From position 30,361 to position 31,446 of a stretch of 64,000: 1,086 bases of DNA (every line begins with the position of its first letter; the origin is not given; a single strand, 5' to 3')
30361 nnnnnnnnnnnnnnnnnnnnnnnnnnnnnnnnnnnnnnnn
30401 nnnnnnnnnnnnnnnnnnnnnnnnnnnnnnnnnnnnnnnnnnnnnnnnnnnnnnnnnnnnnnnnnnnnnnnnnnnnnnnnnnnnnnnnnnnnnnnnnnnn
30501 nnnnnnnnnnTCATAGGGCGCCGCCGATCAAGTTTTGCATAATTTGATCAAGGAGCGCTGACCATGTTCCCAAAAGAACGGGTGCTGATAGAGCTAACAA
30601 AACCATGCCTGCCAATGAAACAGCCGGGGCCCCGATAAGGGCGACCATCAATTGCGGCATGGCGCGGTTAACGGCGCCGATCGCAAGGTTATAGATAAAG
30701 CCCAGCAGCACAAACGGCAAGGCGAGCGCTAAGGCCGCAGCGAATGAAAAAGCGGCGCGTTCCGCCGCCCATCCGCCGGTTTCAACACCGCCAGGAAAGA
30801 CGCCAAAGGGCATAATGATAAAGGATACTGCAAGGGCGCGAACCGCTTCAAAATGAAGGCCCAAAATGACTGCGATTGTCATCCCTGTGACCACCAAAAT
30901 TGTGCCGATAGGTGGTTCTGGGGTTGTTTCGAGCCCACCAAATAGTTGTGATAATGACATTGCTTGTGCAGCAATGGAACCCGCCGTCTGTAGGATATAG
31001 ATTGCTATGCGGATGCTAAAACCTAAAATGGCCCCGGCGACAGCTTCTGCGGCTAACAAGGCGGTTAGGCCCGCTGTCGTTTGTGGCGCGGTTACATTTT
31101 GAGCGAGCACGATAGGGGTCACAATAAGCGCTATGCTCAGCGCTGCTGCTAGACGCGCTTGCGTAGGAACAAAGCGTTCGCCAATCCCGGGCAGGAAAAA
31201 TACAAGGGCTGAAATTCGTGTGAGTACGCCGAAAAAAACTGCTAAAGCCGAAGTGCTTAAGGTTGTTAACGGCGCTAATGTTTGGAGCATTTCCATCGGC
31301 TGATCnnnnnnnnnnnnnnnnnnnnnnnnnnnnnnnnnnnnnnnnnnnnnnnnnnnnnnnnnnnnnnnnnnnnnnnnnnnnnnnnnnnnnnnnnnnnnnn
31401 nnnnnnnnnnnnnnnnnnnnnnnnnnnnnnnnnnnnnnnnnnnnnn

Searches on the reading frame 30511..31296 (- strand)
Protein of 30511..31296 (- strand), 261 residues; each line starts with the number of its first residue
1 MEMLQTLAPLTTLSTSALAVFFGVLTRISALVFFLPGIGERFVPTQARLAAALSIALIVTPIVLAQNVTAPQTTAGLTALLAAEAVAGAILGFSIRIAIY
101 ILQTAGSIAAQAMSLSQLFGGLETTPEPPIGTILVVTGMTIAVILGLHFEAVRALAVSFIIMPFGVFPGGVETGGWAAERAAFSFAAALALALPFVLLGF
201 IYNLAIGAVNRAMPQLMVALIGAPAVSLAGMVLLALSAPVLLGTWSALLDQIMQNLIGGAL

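Call 44: search_protein_families(library=pfam, proteins=[window:30511-31296:-], max_evalue=0.001)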
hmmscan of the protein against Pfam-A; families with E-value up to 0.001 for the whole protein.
window:30511-31296:- (261 aa): 1 family
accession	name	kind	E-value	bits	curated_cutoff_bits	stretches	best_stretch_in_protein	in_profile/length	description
PF01311.25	Bac_export_1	-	9.7e-41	140.3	27.8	1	19-251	2-229/230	Bacterial export proteins, family 1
